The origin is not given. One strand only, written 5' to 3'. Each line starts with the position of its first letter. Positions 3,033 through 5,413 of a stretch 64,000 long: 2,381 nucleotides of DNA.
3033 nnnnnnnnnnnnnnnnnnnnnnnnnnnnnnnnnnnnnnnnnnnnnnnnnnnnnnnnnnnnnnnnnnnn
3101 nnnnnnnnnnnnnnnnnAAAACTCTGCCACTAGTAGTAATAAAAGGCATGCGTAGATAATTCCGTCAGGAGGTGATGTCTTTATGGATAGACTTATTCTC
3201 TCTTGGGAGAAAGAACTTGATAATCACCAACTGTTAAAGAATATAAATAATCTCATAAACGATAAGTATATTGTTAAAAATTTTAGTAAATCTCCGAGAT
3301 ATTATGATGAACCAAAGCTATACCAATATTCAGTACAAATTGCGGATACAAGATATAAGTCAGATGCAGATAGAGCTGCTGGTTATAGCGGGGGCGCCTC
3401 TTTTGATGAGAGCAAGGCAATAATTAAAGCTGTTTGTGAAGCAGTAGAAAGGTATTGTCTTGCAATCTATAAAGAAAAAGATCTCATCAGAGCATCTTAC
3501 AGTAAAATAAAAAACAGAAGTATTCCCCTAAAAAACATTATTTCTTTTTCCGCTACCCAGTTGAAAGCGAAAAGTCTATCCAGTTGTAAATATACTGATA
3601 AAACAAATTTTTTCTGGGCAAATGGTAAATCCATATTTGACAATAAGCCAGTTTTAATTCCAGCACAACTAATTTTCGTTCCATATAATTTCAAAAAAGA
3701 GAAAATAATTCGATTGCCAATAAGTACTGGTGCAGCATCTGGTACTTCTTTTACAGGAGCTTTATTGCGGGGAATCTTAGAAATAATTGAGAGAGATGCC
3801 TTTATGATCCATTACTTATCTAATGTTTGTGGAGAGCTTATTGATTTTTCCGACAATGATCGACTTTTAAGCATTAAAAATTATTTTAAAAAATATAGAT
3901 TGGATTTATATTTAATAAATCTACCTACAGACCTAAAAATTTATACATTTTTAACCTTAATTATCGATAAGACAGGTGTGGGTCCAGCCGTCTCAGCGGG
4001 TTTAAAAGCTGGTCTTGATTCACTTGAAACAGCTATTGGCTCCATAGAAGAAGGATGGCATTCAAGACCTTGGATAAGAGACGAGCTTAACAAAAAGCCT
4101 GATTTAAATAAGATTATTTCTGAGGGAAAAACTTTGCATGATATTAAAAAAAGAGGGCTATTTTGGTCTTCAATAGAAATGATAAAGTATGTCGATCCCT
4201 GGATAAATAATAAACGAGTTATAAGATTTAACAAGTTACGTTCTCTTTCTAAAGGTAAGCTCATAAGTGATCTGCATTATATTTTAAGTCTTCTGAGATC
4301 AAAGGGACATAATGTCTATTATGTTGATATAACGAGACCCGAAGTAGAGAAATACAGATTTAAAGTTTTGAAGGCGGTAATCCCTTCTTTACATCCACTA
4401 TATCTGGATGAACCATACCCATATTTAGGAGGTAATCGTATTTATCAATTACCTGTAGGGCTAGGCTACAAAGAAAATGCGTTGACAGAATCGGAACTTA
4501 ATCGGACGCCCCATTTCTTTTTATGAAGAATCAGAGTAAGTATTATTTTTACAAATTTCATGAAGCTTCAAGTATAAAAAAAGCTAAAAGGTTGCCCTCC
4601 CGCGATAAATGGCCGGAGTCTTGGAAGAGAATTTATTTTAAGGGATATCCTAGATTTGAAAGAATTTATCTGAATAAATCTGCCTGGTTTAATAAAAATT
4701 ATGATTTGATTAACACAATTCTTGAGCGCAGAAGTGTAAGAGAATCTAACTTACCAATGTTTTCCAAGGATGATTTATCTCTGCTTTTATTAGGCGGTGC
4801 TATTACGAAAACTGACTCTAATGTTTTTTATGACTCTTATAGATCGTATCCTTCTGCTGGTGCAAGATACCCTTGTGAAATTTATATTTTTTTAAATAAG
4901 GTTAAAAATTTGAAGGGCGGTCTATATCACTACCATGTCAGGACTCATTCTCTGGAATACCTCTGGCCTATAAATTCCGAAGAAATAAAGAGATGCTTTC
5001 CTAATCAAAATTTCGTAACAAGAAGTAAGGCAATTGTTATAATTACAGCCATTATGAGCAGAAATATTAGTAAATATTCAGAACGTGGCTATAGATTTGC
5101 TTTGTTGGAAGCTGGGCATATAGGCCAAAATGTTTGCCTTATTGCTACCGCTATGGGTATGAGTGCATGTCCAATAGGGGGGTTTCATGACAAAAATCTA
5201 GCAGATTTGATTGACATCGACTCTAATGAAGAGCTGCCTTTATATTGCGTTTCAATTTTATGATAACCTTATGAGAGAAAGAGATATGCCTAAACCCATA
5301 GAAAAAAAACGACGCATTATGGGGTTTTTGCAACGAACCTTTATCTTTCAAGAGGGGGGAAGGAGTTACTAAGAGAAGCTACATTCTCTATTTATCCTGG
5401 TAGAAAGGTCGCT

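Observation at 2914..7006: Compact LAP/TOMM cluster (precursor, standalone YcaO, SagB dehydrogenase) directly followed by an ABC-F ATPase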

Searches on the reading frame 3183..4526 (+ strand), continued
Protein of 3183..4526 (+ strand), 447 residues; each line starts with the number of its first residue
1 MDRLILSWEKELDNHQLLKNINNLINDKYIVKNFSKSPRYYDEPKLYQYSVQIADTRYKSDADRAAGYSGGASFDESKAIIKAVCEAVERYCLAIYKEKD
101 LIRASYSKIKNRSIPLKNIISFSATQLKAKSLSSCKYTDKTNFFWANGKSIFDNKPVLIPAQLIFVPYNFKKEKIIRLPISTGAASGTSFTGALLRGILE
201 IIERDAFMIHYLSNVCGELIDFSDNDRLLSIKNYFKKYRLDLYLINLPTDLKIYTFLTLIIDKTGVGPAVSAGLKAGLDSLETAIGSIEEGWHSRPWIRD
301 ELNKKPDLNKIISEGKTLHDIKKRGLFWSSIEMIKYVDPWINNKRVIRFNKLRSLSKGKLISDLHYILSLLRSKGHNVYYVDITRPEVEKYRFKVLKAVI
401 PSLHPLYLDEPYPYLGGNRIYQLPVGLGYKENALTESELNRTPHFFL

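Call 92: search_protein_families(library=pfam, proteins=[L033:7869-9155:+], max_evalue=0.01)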
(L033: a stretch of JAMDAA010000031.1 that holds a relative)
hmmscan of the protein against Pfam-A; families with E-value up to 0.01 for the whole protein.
L033:7869-9155:+ (428 aa): 3 families
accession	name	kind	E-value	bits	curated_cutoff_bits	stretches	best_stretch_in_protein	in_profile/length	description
PF05193.26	Peptidase_M16_C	-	9.4e-26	91.2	23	1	171-347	2-178/181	Peptidase M16 inactive domain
PF00675.25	Peptidase_M16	-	1.4e-20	74.1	22.3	1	26-160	12-144/149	Insulinase (Peptidase family M16)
PF13274.11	SocA_Panacea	-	0.0014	19.9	25.7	0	297-399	15-104/113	Antitoxin SocA-like, Panacea domain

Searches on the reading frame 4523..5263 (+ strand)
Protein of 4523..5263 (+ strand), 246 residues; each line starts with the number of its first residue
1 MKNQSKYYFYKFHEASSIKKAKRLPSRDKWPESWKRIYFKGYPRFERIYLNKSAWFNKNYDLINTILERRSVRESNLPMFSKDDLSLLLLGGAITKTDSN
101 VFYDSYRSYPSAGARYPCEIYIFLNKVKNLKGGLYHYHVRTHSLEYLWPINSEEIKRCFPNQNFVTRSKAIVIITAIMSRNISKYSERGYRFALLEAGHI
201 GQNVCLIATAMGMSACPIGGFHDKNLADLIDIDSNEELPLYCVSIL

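Call 3: search_protein_families(library=pfam, proteins=[window:4523-5263:+], max_evalue=0.01)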
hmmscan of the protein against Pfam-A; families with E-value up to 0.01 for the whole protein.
window:4523-5263:+ (246 aa): 1 family
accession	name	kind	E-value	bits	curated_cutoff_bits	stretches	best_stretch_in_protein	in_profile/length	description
PF00881.29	Nitroreductase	-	9e-20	72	23.5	1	66-242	1-162/167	Nitroreductase family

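Call 4: search_protein_families(library=ncbifam, proteins=[window:4523-5263:+], max_evalue=0.01)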
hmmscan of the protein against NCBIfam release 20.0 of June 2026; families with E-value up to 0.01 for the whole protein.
window:4523-5263:+ (246 aa): 2 families
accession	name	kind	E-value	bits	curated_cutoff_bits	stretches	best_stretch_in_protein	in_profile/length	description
TIGR03605.1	antibiot_sagB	domain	4.9e-40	136.8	78.4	1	100-242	24-168/173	SagB family peptide dehydrogenase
TIGR04511.1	SagB_rel_DH_2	exception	4.6e-20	72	240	1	107-240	223-361/380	putative peptide maturation dehydrogenase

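Call 41: search_solved_structures(query=window:4523-5263:+, max_evalue=0.01)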
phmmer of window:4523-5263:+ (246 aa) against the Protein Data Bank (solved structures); distinct sequences matched with E-value up to 0.01: 11.
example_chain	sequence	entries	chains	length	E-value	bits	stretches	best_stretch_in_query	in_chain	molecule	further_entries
3eo7_A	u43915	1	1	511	1.3e-32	116.1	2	106-237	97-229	Putative Nitroreductase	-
6gos_C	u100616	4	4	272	4.5e-14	55.3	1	32-240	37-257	Microcin B17-processing protein McbC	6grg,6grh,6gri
5lq4_A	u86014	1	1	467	2.2e-11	46.5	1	100-238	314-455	CyaGox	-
8pz5_A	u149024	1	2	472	2.2e-11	46.5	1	100-238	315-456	SagB-type dehydrogenase domain protein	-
5lq4_B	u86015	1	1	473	2.2e-11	46.5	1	100-238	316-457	CyaGox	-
7ly5_B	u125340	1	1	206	9e-11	44.5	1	96-235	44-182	BmdC, oxidase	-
7ly7_B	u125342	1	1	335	3e-10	42.8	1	97-235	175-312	BmdC, Oxidase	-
7ly4_A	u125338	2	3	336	3e-10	42.8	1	97-235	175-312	BmdC, Oxidase | BmdC, NRPS oxidase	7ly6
3hoi_A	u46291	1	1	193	0.00037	22.9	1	59-219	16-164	FMN-dependent nitroreductase BF3017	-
3gbh_A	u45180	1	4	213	0.00069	22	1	194-245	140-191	NAD(P)H-flavin oxidoreductase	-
8cqs_A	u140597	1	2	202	0.0026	20.1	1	56-232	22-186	Nitroreductase-like protein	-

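Call 63: list_cluster_members(proteins=[P0001, P0121, window:4523-5263:+, window:78-2387:+])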
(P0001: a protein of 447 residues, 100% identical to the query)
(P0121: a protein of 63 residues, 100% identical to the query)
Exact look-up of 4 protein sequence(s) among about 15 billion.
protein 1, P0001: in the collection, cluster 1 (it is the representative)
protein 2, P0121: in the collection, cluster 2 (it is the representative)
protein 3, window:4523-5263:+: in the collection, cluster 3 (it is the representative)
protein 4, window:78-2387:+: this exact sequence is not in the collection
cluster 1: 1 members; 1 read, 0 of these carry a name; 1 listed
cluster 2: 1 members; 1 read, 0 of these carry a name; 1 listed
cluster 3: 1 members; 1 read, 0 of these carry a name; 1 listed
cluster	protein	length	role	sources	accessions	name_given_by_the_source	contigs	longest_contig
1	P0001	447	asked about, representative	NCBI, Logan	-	-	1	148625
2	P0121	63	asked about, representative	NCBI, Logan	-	-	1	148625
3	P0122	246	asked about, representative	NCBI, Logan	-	-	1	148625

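Call 71: search_protein_families(library=padloc, proteins=[window:4523-5263:+], max_evalue=0.001)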
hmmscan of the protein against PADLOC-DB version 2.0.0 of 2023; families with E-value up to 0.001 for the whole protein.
window:4523-5263:+ (246 aa): 0 families
